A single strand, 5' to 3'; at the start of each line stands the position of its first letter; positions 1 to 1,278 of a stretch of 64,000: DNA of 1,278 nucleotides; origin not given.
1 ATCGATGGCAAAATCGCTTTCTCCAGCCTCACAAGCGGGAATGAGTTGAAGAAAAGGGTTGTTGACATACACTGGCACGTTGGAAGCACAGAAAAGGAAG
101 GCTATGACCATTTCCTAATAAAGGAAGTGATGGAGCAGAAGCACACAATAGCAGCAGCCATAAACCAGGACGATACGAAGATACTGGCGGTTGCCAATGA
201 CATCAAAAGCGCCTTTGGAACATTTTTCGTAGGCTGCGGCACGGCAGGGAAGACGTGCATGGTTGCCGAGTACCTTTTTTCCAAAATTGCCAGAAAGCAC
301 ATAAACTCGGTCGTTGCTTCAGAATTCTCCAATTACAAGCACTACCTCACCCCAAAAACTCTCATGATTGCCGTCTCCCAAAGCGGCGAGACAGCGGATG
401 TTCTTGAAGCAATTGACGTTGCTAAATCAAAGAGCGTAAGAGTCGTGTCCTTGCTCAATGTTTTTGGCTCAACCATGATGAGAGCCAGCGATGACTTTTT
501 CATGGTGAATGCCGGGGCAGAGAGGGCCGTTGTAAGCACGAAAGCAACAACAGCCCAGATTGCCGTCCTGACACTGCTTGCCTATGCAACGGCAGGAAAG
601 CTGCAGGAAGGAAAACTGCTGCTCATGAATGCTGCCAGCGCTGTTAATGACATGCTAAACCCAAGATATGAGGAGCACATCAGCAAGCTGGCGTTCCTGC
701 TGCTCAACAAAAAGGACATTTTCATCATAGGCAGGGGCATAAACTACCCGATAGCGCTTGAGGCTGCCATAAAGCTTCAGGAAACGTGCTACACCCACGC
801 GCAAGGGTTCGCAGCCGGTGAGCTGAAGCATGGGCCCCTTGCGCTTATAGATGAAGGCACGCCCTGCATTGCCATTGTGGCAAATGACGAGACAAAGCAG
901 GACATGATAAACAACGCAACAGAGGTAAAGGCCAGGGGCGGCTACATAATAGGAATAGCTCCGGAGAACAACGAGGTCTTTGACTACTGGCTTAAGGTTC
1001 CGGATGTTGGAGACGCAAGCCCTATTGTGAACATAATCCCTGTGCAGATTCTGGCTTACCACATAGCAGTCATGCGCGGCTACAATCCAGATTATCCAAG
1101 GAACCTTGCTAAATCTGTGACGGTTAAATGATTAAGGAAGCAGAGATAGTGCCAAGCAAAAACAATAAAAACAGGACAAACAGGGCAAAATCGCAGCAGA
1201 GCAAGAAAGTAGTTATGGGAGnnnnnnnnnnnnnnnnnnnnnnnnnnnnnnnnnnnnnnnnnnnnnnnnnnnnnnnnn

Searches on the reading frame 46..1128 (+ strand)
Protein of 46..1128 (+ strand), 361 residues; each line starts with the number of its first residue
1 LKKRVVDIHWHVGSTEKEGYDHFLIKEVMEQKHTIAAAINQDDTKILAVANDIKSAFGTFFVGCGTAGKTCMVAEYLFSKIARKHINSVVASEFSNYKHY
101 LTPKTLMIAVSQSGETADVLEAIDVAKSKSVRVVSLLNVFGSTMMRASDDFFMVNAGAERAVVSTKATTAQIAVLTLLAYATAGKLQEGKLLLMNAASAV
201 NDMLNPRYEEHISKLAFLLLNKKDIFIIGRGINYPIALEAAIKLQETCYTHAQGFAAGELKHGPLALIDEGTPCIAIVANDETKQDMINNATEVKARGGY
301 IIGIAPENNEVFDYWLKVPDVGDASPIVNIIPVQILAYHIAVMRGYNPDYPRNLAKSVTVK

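Call 82: search_protein_families(library=phrogs, alignment_id=A5, max_evalue=0.00001)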
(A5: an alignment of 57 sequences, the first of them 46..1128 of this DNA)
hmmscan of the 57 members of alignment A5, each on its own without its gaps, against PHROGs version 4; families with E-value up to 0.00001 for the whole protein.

A. member 1, window:46-1128:+ (361 aa): 2 families
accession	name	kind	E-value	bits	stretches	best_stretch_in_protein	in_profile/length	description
phrog_13807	-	unknown function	8.2e-92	309.5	1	2-360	233-608/609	-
phrog_9758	-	unknown function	6.1e-13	49.7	1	39-178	109-246/273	-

B. families by the number of members that match (of 57 scanned): 24 families
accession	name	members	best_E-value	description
phrog_28378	-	1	7e-192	-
phrog_6241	-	1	5e-103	-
phrog_13807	-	1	8.2e-92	-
phrog_440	-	1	3.4e-76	transaldolase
phrog_20109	-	1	1.2e-64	-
phrog_506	-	1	1.3e-41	transposase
phrog_12300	-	1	1.3e-35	transposase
phrog_3980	-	1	1.4e-28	-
phrog_13721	-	1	2.1e-19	-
phrog_15334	-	1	3.1e-13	-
phrog_5353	-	1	3.5e-13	-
phrog_9758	-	1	6.1e-13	-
phrog_31420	-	1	2e-12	-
phrog_8133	-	1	1e-09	-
phrog_16792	-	1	4.1e-09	-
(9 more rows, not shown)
